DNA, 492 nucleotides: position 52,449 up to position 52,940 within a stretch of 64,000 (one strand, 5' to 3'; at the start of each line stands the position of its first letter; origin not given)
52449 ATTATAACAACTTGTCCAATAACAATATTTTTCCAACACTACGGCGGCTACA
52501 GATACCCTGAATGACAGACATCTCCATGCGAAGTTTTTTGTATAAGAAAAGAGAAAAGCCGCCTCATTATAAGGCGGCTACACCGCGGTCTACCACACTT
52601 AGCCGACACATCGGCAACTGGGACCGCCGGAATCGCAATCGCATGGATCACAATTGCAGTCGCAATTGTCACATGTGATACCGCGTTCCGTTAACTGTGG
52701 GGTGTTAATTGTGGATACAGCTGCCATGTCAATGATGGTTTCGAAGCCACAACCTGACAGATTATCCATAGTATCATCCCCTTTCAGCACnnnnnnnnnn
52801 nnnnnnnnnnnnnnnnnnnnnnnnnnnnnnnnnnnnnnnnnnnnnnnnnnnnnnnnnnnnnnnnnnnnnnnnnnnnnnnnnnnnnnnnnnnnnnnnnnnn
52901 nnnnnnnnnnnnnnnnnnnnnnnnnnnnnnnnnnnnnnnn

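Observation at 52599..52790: Precursor peptide: nine Cys in a 26-residue core, with a (C-D/N) repeat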

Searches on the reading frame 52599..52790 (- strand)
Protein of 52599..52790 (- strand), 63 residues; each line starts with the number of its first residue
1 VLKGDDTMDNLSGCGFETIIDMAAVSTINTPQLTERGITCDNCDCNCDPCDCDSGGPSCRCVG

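Call 3: search_protein_families(library=ncbifam, proteins=[window:52599-52790:-], max_evalue=1)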
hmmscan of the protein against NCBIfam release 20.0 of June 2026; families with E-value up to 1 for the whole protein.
window:52599-52790:- (63 aa): 2 families
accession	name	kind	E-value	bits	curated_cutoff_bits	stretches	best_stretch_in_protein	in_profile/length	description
NF010307.0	PRK13744.1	equivalog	0.05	13.8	161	1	19-56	4-39/83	conjugal transfer protein TrbG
NF001241.0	PRK00216.1-2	equivalog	0.19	11.3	327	1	11-45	47-81/231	demethylmenaquinone methyltransferase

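Call 4: search_protein_families(library=pfam, proteins=[window:52599-52790:-], max_evalue=1)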
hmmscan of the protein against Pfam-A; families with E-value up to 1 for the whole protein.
window:52599-52790:- (63 aa): 0 families

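Call 5: find_homologous_proteins(query=window:52602-52769:-, max_evalue=10)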
Query seq(56 aa): no candidate shares three 5-residue words with the query. No homologue found.

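Call 16: search_protein_families(library=ncbifam, alignment_id=A2, max_evalue=1)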
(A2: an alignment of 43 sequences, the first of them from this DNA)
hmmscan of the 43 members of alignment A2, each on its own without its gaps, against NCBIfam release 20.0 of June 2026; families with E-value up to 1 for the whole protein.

A. member 1, seq(56 aa): 1 family
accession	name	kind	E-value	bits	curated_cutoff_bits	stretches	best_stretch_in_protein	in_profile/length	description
NF010307.0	PRK13744.1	equivalog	0.037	14.3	161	1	12-49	4-39/83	conjugal transfer protein TrbG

B. families by the number of members that match (of 43 scanned): 9 families
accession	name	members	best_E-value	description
TIGR04135.1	FibroRuminTarg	1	0.012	FibroRumin family radical SAM-modified Cys-rich RiPP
NF004538.0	PRK05888.1-4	1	0.031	NADH-quinone oxidoreductase subunit NuoI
NF010307.0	PRK13744.1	1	0.037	conjugal transfer protein TrbG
TIGR03734.1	PRTRC_parB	1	0.099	PRTRC system ParB family protein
TIGR04114.1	tSAM_targ_Cxxx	1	0.13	Cys-rich repeat-containing protein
TIGR00465.1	ilvC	1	0.13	ketol-acid reductoisomerase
TIGR03606.1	non_repeat_PQQ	1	0.17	glucose/sorbosone family PQQ-dependent dehydrogenase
NF050009.1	TA_VapB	1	0.22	type II toxin-antitoxin system VapB family antitoxin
TIGR00048.1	rRNA_mod_RlmN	1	0.76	dual-specificity RNA methyltransferase RlmN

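Call 17: search_protein_families(library=pfam, alignment_id=A2, max_evalue=1)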
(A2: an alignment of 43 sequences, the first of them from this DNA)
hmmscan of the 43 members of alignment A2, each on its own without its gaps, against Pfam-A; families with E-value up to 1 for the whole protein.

A. member 1, seq(56 aa): 0 families

B. families by the number of members that match (of 43 scanned): 3 families
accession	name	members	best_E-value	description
PF10047.15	DUF2281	1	0.07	Protein of unknown function (DUF2281)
PF04400.18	NqrM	1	0.12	(Na+)-NQR maturation NqrM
PF25021.1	TEN_NHL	1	0.23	Teneurin NHL domain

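Call 62: search_protein_representatives(protein=window:52602-52769:-)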
Query: 56 residues. Proteins with E-value up to 0.001 (for the whole library): 1; up to 1e-10: 0; up to 1e-30: 0. The best 1 are listed.
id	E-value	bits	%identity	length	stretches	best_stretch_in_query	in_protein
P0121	2.1e-05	40.5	41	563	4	23-45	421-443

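Call 71: find_encoding_contigs(protein=window:52599-52769:-, flank=4000, max_places=6)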
Protein window:52599-52769:- (56 aa): no gene with exactly this product is on record in the collection.

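Call 73: find_encoding_contigs(protein=window:52599-52790:-, flank=4000, max_places=6)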
Protein window:52599-52790:- (63 aa): no gene with exactly this product is on record in the collection.
